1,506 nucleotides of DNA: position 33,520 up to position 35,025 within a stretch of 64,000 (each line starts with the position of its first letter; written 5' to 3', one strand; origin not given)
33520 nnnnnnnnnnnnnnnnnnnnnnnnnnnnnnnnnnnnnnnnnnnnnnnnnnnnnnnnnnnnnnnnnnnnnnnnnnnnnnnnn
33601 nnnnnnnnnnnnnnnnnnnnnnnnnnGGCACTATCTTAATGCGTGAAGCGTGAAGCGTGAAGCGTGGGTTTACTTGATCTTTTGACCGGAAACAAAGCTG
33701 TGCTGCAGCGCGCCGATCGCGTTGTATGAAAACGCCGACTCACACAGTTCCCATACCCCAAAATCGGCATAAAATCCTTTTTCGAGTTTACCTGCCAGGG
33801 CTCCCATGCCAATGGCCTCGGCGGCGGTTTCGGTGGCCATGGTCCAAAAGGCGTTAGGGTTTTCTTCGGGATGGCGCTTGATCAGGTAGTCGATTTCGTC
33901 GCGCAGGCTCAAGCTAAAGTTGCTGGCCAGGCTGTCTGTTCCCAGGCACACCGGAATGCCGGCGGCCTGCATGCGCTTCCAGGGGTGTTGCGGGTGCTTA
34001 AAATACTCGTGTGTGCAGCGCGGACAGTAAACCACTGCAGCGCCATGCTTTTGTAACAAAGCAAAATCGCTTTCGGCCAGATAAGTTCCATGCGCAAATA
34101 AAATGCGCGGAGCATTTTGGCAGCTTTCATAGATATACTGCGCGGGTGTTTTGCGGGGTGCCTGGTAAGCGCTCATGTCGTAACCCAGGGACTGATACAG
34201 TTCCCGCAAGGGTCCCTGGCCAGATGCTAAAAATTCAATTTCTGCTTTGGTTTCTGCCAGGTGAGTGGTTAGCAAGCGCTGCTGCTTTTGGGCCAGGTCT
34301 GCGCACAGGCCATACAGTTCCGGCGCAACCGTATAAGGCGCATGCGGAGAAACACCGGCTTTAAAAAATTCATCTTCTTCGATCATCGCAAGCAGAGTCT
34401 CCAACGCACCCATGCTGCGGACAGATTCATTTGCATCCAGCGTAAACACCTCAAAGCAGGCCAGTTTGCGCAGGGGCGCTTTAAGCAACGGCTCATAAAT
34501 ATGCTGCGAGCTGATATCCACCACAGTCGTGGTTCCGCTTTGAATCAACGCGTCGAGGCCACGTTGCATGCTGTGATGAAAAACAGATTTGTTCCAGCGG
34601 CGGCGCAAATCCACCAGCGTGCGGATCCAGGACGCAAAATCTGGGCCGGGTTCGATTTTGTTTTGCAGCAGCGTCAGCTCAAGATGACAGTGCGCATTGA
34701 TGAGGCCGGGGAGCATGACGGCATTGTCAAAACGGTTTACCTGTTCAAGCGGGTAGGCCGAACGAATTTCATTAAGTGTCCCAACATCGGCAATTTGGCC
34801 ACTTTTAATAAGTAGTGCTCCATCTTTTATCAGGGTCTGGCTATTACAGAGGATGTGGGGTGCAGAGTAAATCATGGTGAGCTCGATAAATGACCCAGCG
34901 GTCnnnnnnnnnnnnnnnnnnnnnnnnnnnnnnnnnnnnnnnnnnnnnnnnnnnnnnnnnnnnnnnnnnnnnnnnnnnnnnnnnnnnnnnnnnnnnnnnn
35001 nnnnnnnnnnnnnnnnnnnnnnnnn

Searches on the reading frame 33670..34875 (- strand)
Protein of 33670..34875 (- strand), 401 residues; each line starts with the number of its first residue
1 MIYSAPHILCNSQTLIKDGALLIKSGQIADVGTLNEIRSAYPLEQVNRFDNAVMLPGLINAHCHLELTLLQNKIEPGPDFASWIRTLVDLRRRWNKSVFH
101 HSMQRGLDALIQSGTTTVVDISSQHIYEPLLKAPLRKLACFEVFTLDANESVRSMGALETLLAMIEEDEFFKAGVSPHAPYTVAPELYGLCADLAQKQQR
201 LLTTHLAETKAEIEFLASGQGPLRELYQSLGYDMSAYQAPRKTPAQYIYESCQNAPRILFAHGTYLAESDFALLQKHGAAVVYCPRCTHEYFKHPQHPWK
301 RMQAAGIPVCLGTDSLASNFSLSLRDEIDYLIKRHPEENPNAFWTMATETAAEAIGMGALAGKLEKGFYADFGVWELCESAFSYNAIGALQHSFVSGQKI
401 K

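Call 3: search_protein_families(library=pfam, proteins=[window:33670-34875:-], max_evalue=0.01)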
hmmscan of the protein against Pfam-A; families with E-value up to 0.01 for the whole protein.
window:33670-34875:- (401 aa): 3 families
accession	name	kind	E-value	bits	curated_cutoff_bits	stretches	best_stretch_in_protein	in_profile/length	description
PF01979.26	Amidohydro_1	-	1.2e-38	133.7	25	1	53-380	1-322/345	Amidohydrolase family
PF07969.17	Amidohydro_3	-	1.6e-09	38.2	29.7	1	297-376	357-445/472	Amidohydrolase family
PF22039.1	HUTI_composite_bact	-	2.7e-05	24.1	25.5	1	19-42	1-24/26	Imidazolonepropionase-like composite domain, bacteria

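Call 5: search_protein_families(library=ncbifam, proteins=[window:33670-34875:-], max_evalue=0.01)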
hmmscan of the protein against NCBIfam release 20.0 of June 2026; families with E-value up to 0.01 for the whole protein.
window:33670-34875:- (401 aa): 26 families (the best 25 are shown)
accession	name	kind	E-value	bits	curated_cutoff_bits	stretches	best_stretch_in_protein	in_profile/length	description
NF006269.1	PRK08418.1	equivalog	1.7e-51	175.3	320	1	6-380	7-379/408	aminofutalosine deaminase family hydrolase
NF006549.0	PRK09045.1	equivalog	9.1e-34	116.8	540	1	12-378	23-381/444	TRZ/ATZ family hydrolase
NF006055.0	PRK08203.1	equivalog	2.7e-31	108.6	532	2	170-383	201-398/455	8-oxoguanine deaminase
NF006252.0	PRK08393.1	equivalog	5.3e-27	94.9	617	1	13-378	16-365/424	N-ethylammeline chlorohydrolase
TIGR02967.1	guan_deamin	equivalog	1.9e-26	93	375.4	1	15-378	3-363/401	guanine deaminase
NF006679.0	PRK09228.1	subfamily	3.6e-26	91.9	351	1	13-376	26-386/433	guanine deaminase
NF005557.0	PRK07228.1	equivalog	1.1e-24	87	522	2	3-216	6-229/445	5'-deoxyadenosine deaminase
NF012037.0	PRK15493.1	equivalog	3.3e-24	85.5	779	1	12-374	16-370/435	bifunctional S-methyl-5'-thioadenosine deaminase/S-adenosylhomocysteine deaminase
TIGR03314.1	Se_ssnA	subfamily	5.6e-24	84.8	455.5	2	12-214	14-232/441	putative selenium metabolism protein SsnA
NF004701.0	PRK06038.1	equivalog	9.1e-24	83.9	609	1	6-374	11-364/432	N-ethylammeline chlorohydrolase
NF005540.0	PRK07203.1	equivalog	1.5e-23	83.1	444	2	12-214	15-233/444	putative aminohydrolase SsnA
NF005211.0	PRK06687.1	equivalog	4.1e-21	75.3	703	1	15-374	18-370/419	TRZ/ATZ family protein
NF004995.0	PRK06380.1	subfamily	9.1e-20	71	567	2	12-213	15-213/418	metal-dependent hydrolase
NF009059.0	PRK12393.1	equivalog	3.3e-19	68.9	543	2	231-382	246-401/460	amidohydrolase family protein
NF006681.0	PRK09229.1-2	equivalog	8.5e-17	61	362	2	242-379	251-390/451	formimidoylglutamate deiminase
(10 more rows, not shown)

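Call 43: find_homologous_proteins(query=window:33670-34875:-, max_evalue=1e-20)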
Query window:33670-34875:- (401 aa): 7028 proteins with E <= 1e-20 among 8000 candidates; the best 120 are listed.
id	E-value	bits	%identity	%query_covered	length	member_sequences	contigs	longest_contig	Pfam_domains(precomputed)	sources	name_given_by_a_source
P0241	6.3e-273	923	100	100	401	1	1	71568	PF07969.18,PF01979.27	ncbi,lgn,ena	-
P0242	9.8e-143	494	54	100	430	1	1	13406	PF07969.18,PF01979.27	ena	-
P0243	5.6e-76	274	39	93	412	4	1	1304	PF07969.18,PF01979.27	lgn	-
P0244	7.4e-74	267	38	93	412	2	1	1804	PF07969.18,PF01979.27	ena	-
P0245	9.2e-74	267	39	93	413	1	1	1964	PF07969.18,PF01979.27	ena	-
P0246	4.8e-73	265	37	93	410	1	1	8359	PF07969.18,PF01979.27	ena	-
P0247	1.1e-72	264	37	93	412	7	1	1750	PF07969.18,PF01979.27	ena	-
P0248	1.5e-72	263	37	93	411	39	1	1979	PF07969.18,PF01979.27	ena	-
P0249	2.7e-72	262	38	93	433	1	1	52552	PF07969.18,PF01979.27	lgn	-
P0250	2.9e-72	262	36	93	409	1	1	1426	PF07969.18,PF01979.27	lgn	-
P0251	5.5e-72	261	38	93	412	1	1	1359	PF07969.18,PF01979.27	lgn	-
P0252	5.7e-72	261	36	97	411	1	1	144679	PF07969.18,PF01979.27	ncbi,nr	ncbi:MAG: amidohydrolase family protein [Candidatus Kuenenia sp.]|nr:amidohydrolase family protein [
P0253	6.7e-71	258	37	93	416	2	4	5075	PF07969.18,PF01979.27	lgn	-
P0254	2.3e-70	256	37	93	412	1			PF07969.18,PF01979.27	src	-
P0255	7.5e-70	254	37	93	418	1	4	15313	PF07969.18,PF01979.27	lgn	-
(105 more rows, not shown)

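Call 44: find_encoding_contigs(protein=P0242, flank=8000, max_places=3)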
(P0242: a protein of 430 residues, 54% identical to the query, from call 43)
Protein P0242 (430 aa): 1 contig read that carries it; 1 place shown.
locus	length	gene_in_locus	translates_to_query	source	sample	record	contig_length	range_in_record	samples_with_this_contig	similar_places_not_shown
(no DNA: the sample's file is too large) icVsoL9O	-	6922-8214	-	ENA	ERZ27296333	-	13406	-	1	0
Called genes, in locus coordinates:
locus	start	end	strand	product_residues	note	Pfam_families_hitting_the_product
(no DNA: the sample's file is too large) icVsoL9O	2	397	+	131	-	?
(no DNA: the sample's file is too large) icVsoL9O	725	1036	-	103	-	-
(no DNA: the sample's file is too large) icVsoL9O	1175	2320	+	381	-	PF04055:Radical_SAM, PF19288:CofH_C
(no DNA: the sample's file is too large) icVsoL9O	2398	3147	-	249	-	PF01476:LysM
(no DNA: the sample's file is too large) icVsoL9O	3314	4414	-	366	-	-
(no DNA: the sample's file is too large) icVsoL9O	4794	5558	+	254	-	PF02621:VitK2_biosynth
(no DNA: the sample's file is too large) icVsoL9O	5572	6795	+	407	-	PF04055:Radical_SAM, PF19288:CofH_C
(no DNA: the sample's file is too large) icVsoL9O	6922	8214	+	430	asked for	PF01979:Amidohydro_1, PF07969:Amidohydro_3 (weak)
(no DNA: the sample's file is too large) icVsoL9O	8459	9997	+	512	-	PF00133:tRNA-synt_1, PF01406:tRNA-synt_1e (weak), PF09334:tRNA-synt_1g, PF00133:tRNA-synt_1, PF19303:Anticodon_3 (weak), PF08264:Anticodon_1 (faint)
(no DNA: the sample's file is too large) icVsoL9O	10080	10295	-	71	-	-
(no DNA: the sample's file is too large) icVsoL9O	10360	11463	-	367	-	PF14279:HNH_5 (weak)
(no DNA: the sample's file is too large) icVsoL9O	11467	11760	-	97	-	PF05016:ParE_toxin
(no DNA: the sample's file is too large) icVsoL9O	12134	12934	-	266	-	PF13489:Methyltransf_23, PF08241:Methyltransf_11, PF08242:Methyltransf_12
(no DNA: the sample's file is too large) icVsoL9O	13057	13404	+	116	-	?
